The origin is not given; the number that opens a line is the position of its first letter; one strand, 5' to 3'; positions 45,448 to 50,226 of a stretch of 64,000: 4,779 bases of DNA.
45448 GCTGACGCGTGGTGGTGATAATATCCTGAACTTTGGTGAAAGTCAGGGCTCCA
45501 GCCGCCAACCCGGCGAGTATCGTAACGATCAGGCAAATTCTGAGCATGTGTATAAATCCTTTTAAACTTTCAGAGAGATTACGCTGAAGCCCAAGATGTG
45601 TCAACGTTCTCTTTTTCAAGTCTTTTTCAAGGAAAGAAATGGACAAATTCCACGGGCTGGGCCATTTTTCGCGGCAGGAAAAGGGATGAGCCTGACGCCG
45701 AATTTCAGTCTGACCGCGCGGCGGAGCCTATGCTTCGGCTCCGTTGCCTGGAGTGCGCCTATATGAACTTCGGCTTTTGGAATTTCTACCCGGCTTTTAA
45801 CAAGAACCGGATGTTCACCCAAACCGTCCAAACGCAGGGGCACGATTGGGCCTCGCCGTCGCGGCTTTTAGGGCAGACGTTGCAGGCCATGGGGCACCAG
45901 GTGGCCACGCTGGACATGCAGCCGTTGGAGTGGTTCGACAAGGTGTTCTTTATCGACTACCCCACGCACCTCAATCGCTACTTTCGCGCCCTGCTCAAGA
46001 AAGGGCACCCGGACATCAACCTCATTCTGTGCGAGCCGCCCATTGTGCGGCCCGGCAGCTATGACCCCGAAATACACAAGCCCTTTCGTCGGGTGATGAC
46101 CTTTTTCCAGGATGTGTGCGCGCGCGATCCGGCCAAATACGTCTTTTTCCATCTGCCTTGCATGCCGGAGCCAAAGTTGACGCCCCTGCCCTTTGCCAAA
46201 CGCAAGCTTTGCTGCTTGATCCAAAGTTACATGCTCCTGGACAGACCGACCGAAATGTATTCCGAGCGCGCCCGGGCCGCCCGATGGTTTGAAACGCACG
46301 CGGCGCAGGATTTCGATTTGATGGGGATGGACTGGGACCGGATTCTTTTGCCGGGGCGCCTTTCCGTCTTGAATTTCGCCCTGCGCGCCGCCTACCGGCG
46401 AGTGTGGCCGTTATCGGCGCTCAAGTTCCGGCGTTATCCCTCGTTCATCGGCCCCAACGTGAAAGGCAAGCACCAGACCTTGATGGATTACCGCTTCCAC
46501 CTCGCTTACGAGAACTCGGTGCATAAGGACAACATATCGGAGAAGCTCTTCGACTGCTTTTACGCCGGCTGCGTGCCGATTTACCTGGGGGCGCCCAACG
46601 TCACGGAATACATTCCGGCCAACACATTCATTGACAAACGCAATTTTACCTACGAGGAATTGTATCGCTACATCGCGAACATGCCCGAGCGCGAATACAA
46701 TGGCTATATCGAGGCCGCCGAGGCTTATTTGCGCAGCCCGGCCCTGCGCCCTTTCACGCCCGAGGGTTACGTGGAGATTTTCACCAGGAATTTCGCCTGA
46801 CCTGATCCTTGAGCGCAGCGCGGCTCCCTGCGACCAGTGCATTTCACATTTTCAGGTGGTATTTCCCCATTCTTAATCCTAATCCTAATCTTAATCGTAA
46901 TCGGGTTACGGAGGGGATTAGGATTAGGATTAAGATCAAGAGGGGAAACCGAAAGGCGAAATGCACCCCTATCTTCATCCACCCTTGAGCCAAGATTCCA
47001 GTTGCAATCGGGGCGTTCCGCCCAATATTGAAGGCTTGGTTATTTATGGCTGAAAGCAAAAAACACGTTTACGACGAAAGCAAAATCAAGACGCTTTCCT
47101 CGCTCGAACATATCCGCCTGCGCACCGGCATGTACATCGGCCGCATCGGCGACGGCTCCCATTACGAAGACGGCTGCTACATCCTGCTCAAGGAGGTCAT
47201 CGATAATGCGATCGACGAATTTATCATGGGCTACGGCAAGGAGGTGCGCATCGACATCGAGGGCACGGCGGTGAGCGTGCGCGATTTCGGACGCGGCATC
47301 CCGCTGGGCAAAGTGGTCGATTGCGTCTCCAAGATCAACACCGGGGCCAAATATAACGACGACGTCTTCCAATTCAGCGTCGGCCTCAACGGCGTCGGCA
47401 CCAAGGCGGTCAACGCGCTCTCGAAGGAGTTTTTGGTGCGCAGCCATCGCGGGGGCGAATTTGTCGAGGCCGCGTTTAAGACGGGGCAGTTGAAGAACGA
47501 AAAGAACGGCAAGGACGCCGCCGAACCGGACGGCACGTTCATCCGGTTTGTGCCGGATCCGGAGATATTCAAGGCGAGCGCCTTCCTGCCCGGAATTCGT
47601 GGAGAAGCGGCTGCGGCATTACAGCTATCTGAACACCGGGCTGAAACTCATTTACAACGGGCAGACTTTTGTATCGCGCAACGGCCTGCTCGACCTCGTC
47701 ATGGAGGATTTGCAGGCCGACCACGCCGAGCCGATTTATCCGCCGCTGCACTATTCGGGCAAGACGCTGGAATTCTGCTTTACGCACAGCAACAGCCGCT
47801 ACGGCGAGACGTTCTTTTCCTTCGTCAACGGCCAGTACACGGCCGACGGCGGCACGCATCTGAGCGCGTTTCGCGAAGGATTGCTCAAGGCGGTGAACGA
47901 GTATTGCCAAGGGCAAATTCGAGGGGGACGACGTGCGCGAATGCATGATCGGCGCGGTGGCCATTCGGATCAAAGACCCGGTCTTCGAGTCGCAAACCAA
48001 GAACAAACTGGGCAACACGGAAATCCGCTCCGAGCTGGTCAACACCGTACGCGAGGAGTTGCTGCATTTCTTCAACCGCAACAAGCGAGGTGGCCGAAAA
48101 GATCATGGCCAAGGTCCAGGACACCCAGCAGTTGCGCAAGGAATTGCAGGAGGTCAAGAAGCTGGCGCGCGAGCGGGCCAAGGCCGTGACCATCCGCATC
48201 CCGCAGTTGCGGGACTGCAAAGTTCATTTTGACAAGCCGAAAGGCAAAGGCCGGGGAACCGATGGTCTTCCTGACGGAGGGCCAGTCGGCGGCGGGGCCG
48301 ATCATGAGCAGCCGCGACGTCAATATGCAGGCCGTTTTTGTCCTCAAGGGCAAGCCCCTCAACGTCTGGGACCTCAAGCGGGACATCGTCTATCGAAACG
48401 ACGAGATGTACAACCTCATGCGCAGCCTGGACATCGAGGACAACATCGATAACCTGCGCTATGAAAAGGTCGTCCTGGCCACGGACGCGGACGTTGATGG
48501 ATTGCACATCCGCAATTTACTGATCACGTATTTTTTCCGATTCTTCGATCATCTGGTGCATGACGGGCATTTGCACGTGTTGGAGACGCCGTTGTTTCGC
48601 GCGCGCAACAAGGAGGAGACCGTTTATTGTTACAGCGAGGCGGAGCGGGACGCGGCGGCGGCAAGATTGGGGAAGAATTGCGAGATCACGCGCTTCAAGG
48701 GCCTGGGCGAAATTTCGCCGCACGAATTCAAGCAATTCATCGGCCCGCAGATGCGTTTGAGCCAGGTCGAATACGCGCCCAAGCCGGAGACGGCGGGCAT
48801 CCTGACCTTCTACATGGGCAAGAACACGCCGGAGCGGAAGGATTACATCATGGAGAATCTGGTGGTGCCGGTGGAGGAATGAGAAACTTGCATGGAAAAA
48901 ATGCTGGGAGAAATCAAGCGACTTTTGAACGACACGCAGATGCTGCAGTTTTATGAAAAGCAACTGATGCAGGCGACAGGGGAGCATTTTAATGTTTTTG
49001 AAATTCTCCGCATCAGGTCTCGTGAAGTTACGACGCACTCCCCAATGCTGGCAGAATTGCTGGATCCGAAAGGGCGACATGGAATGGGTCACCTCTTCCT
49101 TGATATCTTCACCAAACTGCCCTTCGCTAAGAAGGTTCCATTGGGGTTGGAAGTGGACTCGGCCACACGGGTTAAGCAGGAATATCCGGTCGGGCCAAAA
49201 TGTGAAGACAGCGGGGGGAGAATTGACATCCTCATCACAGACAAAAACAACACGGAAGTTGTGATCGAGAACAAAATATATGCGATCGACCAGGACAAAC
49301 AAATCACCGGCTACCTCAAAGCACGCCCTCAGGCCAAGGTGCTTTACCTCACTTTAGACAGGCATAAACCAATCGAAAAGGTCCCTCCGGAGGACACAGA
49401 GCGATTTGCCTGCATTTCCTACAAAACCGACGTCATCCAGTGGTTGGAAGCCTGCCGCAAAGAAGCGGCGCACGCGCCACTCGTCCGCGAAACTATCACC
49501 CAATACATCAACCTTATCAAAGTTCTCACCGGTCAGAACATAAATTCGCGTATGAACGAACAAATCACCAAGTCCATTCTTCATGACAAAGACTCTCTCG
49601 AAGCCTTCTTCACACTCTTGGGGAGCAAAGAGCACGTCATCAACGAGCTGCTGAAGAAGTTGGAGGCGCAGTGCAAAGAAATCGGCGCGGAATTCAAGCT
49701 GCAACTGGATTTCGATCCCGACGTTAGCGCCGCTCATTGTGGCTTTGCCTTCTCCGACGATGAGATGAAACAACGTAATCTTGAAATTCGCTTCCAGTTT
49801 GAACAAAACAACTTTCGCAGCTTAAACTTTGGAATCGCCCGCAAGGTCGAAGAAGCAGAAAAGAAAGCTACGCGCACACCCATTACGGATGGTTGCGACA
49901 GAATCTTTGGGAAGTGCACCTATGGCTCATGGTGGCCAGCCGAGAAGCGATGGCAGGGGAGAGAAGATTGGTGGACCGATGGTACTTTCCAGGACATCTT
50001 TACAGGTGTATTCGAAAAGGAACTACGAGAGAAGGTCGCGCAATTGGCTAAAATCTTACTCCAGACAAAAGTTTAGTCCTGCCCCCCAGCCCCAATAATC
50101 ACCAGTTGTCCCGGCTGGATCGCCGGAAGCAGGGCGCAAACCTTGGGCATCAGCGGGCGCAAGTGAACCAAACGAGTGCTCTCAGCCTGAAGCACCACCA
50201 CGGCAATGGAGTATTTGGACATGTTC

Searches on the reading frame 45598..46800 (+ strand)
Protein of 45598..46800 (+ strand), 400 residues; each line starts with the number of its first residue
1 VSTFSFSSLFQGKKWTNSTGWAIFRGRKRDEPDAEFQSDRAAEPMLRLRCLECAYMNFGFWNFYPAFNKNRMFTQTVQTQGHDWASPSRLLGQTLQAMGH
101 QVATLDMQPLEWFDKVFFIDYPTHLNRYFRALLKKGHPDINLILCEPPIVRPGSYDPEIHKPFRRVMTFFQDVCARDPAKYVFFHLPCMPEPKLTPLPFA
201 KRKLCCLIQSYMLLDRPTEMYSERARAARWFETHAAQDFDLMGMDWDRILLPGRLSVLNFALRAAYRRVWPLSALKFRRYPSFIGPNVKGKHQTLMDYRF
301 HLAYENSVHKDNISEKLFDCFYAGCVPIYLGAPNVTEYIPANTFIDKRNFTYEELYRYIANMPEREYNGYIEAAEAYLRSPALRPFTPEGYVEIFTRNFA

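Call 99: search_protein_families(library=pfam, proteins=[window:45598-46800:+], max_evalue=0.0001)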
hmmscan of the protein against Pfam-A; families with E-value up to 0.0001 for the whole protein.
window:45598-46800:+ (400 aa): 1 family
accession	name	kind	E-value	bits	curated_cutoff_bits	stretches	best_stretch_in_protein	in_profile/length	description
PF00852.26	Glyco_transf_10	-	4e-15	56.4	23.9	1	291-371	51-136/182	Glycosyltransferase family 10 (fucosyltransferase) C-term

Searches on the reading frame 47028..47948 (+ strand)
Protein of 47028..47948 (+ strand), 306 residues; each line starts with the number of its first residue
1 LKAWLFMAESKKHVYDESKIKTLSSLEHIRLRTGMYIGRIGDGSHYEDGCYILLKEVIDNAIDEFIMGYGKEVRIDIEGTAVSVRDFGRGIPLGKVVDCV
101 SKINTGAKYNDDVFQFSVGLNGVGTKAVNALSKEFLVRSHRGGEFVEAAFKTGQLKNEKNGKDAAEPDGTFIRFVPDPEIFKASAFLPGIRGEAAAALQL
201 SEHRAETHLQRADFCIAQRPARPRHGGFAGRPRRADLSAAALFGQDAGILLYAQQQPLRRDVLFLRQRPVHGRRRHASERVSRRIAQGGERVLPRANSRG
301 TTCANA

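Call 99: search_protein_families(library=pfam, proteins=[window:47028-47948:+], max_evalue=0.0001)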
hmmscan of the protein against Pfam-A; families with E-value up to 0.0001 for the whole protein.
window:47028-47948:+ (306 aa): 1 family
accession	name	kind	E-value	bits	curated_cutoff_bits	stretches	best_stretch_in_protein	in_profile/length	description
PF02518.31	HATPase_c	-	1.3e-07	32.5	26.4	1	47-141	3-97/111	Histidine kinase-, DNA gyrase B-, and HSP90-like ATPase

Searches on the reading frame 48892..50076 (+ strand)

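Call 99: search_protein_families(library=pfam, proteins=[window:48892-50076:+], max_evalue=0.0001)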
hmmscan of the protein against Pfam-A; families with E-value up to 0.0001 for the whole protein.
window:48892-50076:+ (394 aa): 1 family
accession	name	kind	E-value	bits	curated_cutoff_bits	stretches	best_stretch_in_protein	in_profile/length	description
PF14281.12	PDDEXK_4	-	3.2e-30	105.9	22.3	1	33-207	1-183/183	PD-(D/E)XK nuclease superfamily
